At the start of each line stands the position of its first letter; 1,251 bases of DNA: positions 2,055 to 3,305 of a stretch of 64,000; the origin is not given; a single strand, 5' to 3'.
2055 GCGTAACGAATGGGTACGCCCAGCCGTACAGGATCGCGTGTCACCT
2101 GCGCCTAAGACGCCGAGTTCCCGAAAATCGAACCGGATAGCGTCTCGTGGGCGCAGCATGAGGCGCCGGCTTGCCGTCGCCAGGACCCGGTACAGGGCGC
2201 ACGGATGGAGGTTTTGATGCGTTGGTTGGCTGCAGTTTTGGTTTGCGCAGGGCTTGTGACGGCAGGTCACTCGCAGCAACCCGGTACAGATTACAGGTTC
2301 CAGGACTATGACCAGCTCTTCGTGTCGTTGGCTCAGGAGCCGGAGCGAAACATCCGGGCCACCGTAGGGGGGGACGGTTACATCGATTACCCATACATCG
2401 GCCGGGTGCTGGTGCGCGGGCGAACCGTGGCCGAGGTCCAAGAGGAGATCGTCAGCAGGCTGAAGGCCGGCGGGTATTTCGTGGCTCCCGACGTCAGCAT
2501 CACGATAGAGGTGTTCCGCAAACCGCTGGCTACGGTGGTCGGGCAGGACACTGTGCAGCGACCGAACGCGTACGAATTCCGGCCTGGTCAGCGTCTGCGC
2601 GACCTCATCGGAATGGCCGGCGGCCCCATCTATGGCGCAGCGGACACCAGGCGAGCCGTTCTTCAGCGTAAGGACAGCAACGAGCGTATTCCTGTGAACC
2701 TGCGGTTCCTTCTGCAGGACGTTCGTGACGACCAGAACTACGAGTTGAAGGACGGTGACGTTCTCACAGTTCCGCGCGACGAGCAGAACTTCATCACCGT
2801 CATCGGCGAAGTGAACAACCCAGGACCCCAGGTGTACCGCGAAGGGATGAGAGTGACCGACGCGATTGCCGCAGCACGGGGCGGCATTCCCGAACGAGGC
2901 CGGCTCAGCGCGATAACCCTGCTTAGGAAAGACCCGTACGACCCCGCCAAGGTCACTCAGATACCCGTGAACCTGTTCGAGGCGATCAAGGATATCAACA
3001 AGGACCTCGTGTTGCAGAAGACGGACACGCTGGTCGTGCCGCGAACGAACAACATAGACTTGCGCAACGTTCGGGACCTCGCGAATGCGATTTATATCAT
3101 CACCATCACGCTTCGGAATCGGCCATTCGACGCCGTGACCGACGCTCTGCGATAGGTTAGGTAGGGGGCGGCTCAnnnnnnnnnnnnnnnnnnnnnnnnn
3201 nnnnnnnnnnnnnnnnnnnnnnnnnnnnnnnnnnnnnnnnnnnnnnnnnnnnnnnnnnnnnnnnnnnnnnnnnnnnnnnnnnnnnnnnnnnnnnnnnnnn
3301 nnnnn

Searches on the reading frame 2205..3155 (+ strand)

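Call 12: search_protein_families(library=pfam, proteins=[window:2205-3155:+], max_evalue=0.001)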
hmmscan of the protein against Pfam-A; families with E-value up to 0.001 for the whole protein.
window:2205-3155:+ (316 aa): 3 families
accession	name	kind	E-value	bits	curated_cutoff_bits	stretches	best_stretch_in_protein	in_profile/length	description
PF10531.15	SLBB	-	1.4e-20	73.3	27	2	197-244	2-47/55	SLBB domain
PF22461.2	SLBB_2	-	3.2e-20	72.4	27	2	198-278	4-79/79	SLBB domain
PF02563.21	Poly_export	-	6.4e-18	65.1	28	1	25-101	2-76/77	Polysaccharide biosynthesis/export protein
